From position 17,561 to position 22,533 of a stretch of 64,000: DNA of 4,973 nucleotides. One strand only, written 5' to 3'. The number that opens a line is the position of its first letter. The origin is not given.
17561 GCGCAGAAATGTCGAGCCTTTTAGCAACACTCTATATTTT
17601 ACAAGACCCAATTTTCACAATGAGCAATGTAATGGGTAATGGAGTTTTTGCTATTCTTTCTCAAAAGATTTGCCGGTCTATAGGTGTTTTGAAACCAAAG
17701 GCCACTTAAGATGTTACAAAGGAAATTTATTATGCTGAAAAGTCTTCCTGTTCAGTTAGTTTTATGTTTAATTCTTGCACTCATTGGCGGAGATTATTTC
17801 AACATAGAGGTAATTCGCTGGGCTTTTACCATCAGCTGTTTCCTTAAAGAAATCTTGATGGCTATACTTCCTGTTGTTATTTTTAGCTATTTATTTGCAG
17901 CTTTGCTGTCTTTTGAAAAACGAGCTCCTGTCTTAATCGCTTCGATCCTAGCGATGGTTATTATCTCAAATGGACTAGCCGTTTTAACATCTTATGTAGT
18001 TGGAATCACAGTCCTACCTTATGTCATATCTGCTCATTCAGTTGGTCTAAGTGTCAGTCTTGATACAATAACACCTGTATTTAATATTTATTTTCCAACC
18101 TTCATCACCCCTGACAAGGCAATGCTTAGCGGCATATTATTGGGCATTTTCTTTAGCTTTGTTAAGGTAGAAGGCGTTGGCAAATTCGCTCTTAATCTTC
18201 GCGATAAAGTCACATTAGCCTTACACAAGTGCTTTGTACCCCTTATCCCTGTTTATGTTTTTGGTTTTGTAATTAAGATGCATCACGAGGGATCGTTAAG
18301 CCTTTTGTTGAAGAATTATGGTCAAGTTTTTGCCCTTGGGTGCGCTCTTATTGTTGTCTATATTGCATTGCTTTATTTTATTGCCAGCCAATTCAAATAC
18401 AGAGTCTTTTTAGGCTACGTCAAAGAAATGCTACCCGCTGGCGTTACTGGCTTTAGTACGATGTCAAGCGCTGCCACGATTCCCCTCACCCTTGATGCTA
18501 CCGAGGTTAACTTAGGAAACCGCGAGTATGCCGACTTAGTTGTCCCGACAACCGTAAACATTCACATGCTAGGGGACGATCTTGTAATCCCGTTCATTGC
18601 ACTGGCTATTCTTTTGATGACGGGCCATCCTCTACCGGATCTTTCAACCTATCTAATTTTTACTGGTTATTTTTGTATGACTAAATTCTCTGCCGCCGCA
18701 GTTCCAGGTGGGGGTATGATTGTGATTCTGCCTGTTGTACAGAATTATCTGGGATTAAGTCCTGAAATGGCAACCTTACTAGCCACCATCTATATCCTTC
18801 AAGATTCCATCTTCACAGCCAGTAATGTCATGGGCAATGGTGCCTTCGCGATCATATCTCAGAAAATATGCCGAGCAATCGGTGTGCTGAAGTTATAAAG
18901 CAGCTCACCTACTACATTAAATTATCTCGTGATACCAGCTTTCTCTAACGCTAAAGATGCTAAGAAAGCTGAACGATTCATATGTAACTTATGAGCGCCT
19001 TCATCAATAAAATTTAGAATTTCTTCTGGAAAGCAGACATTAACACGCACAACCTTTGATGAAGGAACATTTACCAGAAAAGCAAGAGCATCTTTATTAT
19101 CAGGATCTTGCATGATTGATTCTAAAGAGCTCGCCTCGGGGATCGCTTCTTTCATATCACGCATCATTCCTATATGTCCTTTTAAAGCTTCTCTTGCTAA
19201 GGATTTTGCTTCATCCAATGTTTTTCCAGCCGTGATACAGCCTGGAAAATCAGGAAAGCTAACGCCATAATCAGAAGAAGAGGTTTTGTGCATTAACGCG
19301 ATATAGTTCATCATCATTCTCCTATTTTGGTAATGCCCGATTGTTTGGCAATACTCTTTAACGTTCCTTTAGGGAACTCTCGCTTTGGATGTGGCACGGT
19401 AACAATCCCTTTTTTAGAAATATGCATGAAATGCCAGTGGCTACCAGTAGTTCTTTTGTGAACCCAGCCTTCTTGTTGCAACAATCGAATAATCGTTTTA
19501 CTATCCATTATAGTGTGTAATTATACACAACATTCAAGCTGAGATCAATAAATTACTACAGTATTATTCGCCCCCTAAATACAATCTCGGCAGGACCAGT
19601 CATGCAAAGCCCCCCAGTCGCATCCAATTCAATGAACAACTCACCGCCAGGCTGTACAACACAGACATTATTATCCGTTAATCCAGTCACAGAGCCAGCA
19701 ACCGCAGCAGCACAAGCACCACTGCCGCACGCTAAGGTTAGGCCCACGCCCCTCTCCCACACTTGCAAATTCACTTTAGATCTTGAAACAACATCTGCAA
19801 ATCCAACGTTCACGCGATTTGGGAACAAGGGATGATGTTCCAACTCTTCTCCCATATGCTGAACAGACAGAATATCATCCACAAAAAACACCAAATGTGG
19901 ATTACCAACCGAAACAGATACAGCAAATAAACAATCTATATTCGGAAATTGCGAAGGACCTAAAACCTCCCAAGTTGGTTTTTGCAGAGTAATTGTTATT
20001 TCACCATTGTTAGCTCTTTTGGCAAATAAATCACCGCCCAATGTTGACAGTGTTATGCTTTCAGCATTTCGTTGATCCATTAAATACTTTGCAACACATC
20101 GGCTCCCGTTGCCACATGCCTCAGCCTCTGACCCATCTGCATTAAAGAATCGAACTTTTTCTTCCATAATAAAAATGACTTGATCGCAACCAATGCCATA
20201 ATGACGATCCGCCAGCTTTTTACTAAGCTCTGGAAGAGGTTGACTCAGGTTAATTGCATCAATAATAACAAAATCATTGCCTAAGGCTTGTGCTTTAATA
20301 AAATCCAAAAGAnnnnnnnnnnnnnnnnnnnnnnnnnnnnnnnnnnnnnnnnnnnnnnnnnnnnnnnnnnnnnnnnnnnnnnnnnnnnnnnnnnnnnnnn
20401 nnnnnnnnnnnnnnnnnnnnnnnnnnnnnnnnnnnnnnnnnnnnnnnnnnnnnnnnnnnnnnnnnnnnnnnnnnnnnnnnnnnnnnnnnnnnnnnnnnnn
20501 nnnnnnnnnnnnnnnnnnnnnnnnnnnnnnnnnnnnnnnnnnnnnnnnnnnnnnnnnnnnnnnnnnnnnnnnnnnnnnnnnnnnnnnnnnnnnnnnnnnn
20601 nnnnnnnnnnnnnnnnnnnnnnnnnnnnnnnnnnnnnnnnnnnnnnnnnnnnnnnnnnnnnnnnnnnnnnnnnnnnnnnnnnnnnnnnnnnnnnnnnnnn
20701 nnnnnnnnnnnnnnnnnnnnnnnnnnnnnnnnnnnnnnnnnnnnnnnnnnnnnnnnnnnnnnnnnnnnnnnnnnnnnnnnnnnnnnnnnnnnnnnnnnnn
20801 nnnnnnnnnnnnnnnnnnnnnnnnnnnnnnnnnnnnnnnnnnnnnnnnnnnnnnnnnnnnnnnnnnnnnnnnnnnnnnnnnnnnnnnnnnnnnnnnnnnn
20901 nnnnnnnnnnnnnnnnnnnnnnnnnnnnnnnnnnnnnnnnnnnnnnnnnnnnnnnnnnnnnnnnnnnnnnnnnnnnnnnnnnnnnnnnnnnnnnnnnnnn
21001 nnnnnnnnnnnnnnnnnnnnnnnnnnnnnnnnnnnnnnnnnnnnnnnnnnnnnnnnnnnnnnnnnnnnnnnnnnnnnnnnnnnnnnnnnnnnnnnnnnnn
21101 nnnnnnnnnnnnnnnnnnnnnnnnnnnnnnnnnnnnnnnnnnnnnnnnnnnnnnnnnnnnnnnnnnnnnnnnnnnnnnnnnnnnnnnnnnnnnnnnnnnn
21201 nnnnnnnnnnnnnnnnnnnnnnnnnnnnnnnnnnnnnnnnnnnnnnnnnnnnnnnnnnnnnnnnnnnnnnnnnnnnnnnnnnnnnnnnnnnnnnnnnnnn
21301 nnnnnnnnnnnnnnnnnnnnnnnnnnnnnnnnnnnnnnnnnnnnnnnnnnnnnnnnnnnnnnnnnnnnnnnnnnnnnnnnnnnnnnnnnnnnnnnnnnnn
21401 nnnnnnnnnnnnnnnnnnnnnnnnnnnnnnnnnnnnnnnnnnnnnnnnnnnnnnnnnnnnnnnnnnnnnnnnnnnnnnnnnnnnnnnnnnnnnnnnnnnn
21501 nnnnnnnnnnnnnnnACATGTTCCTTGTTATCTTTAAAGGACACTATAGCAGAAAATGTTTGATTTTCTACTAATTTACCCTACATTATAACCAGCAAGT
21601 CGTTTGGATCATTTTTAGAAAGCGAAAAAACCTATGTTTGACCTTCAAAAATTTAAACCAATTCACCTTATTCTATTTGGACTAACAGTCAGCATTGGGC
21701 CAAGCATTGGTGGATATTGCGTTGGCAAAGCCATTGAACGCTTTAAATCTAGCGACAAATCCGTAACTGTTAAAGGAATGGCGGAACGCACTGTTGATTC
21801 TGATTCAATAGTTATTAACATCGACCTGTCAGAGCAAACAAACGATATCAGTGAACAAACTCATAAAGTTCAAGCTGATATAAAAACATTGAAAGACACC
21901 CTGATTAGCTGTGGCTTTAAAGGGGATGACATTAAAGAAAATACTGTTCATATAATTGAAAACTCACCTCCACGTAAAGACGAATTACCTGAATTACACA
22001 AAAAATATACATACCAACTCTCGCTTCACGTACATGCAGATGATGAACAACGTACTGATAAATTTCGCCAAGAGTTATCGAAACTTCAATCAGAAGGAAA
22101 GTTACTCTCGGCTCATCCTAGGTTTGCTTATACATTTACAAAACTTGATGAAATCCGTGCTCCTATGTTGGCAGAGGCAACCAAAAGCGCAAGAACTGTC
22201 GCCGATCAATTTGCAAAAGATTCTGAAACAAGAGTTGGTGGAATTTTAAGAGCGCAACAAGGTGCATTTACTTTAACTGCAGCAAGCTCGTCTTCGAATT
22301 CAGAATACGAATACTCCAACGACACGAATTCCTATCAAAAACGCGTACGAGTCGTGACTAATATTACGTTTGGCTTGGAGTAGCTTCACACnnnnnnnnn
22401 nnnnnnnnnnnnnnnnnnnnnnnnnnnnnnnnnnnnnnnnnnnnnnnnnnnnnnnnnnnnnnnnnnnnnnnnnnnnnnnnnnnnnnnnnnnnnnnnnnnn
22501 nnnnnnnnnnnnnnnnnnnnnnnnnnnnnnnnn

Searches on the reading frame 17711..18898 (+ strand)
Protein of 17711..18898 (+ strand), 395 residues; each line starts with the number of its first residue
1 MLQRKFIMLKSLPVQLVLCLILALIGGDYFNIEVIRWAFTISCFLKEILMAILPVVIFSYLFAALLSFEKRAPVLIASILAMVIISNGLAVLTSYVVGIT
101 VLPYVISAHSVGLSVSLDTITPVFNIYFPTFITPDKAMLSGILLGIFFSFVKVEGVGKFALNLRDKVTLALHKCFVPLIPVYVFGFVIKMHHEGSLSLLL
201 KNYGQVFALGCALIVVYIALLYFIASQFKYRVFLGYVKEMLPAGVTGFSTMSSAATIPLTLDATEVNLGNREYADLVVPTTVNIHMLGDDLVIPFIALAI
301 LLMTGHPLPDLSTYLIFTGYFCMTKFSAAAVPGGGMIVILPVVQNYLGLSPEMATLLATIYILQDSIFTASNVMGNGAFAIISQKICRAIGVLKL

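Call 38: search_protein_families(library=ncbifam, proteins=[window:17711-18898:+], max_evalue=1e-10)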
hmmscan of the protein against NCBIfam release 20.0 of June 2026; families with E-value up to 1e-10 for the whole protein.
window:17711-18898:+ (395 aa): 1 family
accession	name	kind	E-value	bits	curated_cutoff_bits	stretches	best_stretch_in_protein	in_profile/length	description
NF010151.0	PRK13628.1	equivalog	5.9e-12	45.3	308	1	10-383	14-397/407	serine/threonine transporter SstT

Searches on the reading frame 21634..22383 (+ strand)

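Call 38: search_protein_families(library=ncbifam, proteins=[window:21634-22383:+], max_evalue=1e-10)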
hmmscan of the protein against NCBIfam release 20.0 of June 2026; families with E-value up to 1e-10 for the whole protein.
window:21634-22383:+ (249 aa): 0 families

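Call 71: search_protein_families(library=pfam, proteins=[window:21634-22383:+], max_evalue=0.00001)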
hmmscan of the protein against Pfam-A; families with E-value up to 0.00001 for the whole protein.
window:21634-22383:+ (249 aa): 1 family
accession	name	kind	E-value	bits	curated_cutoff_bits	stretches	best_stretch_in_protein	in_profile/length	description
PF04402.19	SIMPL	-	3.8e-13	50.6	25.2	1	44-215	1-161/205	Protein of unknown function (DUF541)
